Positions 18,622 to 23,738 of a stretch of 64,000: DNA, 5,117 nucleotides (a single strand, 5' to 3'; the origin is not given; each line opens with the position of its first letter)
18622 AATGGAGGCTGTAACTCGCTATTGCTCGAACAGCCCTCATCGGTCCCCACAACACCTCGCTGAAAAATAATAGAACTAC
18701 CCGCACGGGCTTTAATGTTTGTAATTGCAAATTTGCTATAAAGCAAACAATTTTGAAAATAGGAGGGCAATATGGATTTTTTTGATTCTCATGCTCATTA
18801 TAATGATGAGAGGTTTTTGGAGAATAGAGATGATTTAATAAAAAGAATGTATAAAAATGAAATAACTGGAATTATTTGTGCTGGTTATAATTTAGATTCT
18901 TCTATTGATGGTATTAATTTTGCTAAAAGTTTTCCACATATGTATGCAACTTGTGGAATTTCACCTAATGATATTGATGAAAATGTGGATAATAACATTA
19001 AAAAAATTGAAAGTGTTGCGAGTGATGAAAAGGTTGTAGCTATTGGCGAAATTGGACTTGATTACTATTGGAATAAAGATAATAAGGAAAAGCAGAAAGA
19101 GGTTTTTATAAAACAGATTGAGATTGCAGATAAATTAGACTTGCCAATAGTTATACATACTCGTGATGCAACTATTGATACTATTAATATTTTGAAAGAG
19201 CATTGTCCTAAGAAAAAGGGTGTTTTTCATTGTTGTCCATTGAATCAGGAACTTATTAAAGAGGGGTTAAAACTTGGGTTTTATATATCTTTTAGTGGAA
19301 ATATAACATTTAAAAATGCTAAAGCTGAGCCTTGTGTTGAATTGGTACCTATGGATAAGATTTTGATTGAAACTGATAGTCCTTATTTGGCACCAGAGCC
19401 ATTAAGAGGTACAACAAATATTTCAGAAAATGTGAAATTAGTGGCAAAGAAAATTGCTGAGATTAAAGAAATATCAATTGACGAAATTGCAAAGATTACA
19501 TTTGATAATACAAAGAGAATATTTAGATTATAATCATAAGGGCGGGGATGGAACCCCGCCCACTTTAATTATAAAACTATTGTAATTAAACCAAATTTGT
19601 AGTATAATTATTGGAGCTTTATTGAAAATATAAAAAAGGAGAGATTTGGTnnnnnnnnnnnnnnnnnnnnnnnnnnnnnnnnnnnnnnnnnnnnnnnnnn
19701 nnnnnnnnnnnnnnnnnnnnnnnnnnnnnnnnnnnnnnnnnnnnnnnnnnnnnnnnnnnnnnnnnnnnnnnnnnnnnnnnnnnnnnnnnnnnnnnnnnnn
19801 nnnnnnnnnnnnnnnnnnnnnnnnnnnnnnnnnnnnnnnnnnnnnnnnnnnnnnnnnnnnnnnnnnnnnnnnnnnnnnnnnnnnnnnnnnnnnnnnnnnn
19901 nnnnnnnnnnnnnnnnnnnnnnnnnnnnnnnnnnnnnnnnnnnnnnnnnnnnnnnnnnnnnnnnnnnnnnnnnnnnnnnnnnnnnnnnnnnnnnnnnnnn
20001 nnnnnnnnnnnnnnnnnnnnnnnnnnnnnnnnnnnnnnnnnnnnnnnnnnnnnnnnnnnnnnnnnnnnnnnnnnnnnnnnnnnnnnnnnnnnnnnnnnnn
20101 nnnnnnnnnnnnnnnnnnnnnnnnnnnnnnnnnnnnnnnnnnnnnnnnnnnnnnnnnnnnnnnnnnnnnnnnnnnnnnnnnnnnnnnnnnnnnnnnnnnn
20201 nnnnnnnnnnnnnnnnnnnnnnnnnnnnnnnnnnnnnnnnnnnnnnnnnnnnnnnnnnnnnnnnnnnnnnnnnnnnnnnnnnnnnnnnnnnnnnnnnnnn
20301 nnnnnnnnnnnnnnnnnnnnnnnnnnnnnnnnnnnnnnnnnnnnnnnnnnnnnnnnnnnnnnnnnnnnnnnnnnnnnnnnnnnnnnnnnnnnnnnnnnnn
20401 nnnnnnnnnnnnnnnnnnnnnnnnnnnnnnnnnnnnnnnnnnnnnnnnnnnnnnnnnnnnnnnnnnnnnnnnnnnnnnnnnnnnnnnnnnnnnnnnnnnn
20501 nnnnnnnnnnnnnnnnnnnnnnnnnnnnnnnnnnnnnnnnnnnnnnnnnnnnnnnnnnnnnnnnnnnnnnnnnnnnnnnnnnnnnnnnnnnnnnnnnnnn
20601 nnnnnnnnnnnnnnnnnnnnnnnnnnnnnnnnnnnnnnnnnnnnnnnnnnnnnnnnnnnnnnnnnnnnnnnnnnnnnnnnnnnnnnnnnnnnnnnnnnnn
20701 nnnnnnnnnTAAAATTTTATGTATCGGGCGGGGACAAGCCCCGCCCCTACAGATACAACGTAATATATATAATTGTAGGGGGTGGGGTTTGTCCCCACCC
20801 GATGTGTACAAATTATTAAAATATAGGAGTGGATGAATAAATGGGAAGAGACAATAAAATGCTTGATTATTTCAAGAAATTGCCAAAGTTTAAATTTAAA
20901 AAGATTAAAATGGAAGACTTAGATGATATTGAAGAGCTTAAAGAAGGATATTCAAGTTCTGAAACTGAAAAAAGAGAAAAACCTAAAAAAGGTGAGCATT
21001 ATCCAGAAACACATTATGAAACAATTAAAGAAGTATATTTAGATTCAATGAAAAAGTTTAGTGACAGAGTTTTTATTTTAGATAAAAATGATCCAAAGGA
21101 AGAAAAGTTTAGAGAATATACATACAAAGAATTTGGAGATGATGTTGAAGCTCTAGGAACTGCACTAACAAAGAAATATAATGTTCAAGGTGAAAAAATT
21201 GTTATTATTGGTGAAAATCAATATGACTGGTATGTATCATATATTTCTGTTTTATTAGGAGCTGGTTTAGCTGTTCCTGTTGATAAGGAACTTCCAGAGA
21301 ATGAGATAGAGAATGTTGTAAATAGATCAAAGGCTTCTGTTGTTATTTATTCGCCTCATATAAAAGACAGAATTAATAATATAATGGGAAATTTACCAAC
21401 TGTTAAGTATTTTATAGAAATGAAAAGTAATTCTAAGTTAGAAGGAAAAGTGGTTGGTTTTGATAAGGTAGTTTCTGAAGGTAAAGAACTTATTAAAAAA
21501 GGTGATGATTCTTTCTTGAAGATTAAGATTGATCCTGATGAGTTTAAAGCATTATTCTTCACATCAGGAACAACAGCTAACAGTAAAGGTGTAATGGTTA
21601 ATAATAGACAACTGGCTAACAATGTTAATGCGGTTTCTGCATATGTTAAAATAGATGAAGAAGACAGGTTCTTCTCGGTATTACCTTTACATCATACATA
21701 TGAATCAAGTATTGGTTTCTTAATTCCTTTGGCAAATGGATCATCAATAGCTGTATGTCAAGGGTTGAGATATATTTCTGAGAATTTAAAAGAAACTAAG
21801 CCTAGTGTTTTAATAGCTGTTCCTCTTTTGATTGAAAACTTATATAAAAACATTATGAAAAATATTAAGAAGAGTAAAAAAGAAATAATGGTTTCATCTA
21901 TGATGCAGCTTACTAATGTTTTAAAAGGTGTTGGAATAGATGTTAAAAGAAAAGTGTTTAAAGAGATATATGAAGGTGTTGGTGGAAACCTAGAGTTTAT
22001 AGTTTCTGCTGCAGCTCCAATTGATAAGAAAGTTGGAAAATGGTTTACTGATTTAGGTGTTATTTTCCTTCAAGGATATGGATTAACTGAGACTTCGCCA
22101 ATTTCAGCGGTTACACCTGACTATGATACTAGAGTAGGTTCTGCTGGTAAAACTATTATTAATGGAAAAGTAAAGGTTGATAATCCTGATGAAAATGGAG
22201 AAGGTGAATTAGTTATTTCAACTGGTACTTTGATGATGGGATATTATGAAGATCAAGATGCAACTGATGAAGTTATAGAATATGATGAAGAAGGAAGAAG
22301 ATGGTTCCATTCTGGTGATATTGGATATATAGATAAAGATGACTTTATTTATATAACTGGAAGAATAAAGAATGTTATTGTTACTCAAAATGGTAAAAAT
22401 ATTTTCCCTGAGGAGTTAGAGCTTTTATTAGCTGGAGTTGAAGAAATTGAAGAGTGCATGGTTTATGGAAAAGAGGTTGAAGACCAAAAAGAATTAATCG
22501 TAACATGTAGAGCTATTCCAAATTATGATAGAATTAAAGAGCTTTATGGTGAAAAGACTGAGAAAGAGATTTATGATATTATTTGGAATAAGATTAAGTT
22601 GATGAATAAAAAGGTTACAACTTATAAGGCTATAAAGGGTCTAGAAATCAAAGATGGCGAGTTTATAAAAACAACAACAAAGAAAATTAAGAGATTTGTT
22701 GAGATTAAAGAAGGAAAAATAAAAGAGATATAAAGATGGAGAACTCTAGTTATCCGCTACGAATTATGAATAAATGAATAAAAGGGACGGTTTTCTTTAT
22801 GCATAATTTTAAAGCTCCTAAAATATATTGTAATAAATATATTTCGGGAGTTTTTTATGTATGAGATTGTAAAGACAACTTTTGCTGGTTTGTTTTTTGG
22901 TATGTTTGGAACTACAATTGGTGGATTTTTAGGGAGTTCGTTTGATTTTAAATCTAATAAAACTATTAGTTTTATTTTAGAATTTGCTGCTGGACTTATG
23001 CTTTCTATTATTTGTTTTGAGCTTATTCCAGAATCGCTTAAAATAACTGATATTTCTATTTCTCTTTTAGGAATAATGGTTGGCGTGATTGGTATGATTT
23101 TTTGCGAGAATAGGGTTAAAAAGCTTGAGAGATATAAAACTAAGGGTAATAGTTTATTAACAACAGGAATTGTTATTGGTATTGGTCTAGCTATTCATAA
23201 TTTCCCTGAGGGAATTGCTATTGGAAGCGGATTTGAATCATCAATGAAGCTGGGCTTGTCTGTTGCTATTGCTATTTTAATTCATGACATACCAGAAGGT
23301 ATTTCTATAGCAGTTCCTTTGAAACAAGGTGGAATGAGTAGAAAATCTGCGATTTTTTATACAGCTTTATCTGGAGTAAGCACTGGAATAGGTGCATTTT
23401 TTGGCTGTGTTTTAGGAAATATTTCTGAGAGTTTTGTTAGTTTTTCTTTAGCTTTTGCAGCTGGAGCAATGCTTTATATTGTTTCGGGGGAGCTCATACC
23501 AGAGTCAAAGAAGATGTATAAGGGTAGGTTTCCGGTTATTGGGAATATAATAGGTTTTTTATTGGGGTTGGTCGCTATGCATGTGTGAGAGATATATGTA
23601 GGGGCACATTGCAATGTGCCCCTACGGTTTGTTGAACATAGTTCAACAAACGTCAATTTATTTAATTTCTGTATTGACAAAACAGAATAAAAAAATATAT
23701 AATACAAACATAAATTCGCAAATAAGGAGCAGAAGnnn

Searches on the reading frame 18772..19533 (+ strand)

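Call 43: search_protein_families(library=pfam, proteins=[window:18772-19533:+], max_evalue=0.00001)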
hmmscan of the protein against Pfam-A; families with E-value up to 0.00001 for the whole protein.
window:18772-19533:+ (253 aa): 1 family
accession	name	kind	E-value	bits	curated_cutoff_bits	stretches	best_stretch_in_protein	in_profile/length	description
PF01026.27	TatD_DNase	-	2.6e-80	269.9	27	1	4-252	1-253/253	TatD related DNase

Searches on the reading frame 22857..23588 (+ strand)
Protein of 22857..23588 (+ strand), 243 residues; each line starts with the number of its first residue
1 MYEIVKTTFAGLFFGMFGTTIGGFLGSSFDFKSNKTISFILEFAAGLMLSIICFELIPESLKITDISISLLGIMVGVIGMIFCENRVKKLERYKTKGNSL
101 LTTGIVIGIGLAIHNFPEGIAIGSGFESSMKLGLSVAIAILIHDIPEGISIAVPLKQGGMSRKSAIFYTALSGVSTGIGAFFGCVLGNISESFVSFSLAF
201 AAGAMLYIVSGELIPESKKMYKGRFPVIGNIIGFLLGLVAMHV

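Call 43: search_protein_families(library=pfam, proteins=[window:22857-23588:+], max_evalue=0.00001)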
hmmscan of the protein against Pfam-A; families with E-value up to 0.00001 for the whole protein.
window:22857-23588:+ (243 aa): 1 family
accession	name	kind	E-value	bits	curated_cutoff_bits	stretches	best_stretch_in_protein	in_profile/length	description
PF02535.28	Zip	-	1.9e-30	106.7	35.1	1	94-241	168-319/323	ZIP Zinc transporter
